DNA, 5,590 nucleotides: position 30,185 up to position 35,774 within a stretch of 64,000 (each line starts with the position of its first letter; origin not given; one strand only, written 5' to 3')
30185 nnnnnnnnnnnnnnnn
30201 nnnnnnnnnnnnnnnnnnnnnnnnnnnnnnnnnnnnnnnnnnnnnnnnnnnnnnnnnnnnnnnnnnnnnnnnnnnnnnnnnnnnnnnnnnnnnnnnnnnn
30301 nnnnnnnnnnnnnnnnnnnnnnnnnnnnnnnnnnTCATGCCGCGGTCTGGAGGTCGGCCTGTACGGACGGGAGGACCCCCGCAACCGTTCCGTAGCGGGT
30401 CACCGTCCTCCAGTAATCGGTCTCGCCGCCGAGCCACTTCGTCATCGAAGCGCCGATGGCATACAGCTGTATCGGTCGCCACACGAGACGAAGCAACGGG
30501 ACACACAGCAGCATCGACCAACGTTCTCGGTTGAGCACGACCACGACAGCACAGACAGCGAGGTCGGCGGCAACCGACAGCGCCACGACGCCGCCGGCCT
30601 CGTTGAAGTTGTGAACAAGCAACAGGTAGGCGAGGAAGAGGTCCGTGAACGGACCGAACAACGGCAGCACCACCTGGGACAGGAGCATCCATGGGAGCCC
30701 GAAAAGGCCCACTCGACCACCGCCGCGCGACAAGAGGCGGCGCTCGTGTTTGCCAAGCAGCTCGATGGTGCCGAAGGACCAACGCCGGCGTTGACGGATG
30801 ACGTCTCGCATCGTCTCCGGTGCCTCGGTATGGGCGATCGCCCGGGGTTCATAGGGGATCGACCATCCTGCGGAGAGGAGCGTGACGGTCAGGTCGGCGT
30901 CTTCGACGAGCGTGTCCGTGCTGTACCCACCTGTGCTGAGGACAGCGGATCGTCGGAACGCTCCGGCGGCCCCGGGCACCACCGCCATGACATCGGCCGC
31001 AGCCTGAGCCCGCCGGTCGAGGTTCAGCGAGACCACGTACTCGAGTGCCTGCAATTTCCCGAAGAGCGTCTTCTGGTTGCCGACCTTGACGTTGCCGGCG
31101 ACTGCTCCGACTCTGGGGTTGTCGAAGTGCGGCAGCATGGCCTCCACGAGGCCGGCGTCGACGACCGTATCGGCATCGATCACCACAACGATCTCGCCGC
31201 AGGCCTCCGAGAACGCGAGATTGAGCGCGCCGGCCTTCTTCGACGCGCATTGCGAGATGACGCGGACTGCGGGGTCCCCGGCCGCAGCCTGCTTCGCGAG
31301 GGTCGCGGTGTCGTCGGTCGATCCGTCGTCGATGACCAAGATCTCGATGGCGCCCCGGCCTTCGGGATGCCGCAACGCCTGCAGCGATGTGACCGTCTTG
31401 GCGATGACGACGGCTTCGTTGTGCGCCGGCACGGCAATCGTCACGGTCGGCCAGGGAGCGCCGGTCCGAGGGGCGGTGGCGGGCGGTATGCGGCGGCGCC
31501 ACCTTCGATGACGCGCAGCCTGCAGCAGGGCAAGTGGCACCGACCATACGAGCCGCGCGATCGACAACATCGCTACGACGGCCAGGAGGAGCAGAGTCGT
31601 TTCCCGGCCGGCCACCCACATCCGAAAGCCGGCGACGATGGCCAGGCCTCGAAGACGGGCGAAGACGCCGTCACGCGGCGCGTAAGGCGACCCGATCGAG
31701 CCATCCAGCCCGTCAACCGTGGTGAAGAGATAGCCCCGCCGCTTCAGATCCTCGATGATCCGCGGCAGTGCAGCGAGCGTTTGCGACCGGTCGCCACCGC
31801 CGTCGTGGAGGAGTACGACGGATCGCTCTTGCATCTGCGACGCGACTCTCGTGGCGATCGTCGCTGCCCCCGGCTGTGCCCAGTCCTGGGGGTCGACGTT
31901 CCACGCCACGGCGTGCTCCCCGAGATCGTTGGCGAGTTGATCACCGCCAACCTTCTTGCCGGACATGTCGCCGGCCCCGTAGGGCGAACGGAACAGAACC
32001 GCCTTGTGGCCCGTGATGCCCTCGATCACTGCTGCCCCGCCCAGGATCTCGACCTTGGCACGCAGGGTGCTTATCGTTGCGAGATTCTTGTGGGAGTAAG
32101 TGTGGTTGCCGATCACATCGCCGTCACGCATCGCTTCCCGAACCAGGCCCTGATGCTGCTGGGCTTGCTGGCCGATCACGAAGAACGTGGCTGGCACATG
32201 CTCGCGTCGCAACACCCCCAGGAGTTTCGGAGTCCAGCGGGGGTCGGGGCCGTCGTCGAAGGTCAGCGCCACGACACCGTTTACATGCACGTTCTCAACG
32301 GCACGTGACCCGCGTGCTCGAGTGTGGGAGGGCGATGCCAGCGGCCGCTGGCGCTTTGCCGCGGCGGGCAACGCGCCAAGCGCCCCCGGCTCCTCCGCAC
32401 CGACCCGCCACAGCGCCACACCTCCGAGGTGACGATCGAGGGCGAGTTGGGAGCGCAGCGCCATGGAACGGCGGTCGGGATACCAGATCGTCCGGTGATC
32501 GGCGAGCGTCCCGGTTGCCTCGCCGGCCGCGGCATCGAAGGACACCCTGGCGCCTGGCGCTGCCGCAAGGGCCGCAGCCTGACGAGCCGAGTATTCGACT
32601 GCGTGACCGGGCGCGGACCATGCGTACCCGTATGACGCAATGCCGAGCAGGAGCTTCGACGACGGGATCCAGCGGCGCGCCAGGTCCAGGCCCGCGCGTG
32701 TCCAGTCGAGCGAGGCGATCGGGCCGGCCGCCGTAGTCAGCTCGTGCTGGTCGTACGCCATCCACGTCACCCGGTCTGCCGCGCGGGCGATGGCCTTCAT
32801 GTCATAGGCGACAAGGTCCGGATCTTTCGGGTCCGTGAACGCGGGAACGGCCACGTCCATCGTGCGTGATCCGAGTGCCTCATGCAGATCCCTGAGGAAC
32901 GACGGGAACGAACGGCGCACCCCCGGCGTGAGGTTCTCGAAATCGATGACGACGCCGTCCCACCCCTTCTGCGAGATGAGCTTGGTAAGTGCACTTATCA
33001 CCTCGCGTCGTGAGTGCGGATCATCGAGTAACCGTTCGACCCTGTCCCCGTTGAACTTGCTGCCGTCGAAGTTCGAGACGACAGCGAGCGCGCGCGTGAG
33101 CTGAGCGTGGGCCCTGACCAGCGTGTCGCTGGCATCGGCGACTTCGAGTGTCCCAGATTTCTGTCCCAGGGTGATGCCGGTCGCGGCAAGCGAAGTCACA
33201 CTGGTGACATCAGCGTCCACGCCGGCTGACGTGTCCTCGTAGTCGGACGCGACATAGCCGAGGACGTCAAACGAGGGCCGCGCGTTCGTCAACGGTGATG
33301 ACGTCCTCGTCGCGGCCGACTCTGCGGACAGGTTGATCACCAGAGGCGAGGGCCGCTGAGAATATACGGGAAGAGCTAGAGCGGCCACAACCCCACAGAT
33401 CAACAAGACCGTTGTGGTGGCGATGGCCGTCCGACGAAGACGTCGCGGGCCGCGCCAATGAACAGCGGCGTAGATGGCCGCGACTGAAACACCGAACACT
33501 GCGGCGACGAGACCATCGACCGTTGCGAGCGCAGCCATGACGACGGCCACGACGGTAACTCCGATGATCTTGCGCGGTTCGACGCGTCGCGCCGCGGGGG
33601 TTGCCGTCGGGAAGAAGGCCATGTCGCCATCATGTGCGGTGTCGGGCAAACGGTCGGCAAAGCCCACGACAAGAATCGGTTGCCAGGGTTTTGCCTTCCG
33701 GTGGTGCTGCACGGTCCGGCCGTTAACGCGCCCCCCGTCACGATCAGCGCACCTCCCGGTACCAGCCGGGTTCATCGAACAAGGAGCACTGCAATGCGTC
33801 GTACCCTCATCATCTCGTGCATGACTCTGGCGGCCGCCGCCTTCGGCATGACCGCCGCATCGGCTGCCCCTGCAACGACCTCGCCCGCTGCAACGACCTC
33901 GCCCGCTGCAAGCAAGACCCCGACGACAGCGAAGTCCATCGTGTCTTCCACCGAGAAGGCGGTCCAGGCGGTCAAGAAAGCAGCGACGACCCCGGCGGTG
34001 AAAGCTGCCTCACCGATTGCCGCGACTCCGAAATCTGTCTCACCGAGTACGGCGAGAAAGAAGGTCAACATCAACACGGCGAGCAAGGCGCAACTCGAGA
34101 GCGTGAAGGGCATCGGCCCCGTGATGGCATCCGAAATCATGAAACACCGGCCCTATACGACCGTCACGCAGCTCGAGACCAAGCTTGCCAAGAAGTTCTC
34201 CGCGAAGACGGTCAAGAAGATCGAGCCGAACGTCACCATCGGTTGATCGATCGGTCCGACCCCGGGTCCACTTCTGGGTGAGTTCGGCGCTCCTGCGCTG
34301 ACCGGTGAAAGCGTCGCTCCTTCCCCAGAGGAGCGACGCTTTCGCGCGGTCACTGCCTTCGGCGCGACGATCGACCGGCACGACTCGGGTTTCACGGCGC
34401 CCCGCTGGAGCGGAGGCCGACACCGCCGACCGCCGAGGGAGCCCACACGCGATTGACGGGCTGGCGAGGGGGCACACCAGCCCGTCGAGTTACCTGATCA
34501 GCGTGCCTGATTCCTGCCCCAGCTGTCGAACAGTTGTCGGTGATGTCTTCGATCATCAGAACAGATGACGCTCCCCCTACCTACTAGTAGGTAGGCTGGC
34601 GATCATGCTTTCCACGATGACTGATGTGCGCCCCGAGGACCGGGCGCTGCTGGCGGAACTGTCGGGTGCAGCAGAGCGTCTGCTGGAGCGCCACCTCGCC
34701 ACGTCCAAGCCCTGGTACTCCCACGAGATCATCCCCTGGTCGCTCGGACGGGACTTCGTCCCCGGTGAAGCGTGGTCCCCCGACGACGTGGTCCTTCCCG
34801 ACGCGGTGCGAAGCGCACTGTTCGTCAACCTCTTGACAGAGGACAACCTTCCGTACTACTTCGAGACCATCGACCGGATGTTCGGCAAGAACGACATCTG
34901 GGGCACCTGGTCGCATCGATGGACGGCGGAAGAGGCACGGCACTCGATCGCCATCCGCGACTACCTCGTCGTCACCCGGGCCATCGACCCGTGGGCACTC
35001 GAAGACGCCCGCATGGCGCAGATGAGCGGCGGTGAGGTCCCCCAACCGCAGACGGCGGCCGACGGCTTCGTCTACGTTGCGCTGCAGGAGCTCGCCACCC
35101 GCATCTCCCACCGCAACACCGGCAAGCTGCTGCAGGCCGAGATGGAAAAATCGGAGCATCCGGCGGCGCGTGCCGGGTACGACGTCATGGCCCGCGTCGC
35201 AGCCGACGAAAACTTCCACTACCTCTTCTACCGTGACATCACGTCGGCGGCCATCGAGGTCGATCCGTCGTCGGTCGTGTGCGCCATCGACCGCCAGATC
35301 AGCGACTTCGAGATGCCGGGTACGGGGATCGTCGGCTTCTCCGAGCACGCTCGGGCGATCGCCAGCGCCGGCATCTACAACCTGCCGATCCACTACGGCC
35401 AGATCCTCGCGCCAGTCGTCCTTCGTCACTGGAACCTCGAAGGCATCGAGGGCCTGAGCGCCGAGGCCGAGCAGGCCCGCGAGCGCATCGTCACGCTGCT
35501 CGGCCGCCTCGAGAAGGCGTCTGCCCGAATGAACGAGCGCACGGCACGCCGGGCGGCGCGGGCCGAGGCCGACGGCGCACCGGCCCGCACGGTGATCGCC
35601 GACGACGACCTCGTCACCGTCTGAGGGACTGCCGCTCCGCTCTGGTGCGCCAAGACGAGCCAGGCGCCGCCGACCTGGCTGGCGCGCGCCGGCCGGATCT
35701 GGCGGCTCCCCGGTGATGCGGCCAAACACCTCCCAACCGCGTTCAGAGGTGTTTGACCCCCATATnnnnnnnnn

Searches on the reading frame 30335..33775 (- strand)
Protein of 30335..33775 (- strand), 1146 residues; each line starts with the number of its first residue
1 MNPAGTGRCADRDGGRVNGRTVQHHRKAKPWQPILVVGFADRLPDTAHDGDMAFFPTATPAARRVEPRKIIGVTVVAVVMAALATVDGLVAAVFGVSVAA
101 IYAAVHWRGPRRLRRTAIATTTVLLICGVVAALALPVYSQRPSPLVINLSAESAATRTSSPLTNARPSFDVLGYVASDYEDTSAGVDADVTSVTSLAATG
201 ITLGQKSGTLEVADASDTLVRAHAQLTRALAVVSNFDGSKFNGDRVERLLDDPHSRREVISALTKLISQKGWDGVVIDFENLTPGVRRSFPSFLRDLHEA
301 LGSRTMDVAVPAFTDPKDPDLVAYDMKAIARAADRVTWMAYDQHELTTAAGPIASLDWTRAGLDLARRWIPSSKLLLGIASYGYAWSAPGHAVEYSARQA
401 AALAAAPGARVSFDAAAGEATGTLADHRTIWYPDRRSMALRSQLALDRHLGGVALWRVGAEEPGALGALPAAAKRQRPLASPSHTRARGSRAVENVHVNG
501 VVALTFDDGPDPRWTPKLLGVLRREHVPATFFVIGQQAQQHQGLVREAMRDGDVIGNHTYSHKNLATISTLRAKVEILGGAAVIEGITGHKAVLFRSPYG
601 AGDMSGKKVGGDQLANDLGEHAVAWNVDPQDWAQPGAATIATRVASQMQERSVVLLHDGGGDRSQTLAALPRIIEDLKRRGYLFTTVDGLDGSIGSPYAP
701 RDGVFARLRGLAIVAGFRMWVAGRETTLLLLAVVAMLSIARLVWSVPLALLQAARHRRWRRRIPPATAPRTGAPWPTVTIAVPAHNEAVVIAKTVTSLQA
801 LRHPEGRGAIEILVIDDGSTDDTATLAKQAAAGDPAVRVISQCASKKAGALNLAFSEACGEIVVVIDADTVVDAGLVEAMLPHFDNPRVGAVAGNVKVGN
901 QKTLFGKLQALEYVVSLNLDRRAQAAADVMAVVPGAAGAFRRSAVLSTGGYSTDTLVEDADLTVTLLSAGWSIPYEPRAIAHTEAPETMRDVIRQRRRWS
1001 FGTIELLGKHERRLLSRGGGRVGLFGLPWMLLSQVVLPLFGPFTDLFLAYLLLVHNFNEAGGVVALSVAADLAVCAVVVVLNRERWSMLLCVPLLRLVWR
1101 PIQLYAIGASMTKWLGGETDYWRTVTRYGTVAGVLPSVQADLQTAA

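Call 59: search_protein_families(library=pfam, proteins=[window:30335-33775:-])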
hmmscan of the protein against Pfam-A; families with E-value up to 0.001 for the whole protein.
window:30335-33775:- (1146 aa): 8 families
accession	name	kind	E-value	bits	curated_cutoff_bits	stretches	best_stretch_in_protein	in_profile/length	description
PF01522.26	Polysacc_deac_1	-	8.8e-30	103.7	23.1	1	500-603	7-109/124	Polysaccharide deacetylase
PF13641.12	Glyco_tranf_2_3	-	7.6e-29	101.8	27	1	776-1002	1-230/230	Glycosyltransferase like family 2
PF00535.33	Glycos_transf_2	-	2.1e-28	99.8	23.3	1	779-945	1-164/168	Glycosyl transferase family 2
PF13632.12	Glyco_trans_2_3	-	1e-27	97.7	27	1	862-1052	1-192/198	Glycosyl transferase family group 2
PF00704.34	Glyco_hydro_18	-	7.9e-23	82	29.6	1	203-459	33-315/317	Glycosyl hydrolases family 18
PF13506.12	Glyco_transf_21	-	4.9e-12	46.1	21.7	1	843-1000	14-173/174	Glycosyl transferase family 21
PF03142.21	Chitin_synth_2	-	1.1e-09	38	27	0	974-1092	345-462/527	Chitin synthase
PF10111.15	Glyco_tranf_2_2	-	3.4e-05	23.9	27.3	1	777-881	1-103/276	Glycosyltransferase like family 2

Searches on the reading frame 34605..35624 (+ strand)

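Call 17: search_protein_families(library=pfam, proteins=[window:34605-35624:+])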
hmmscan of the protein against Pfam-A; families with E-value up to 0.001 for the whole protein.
window:34605-35624:+ (339 aa): 1 family
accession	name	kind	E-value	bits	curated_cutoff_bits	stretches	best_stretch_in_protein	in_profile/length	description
PF03405.20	FA_desaturase_2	-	8.8e-60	202.7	22.7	1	14-317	4-314/325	Fatty acid desaturase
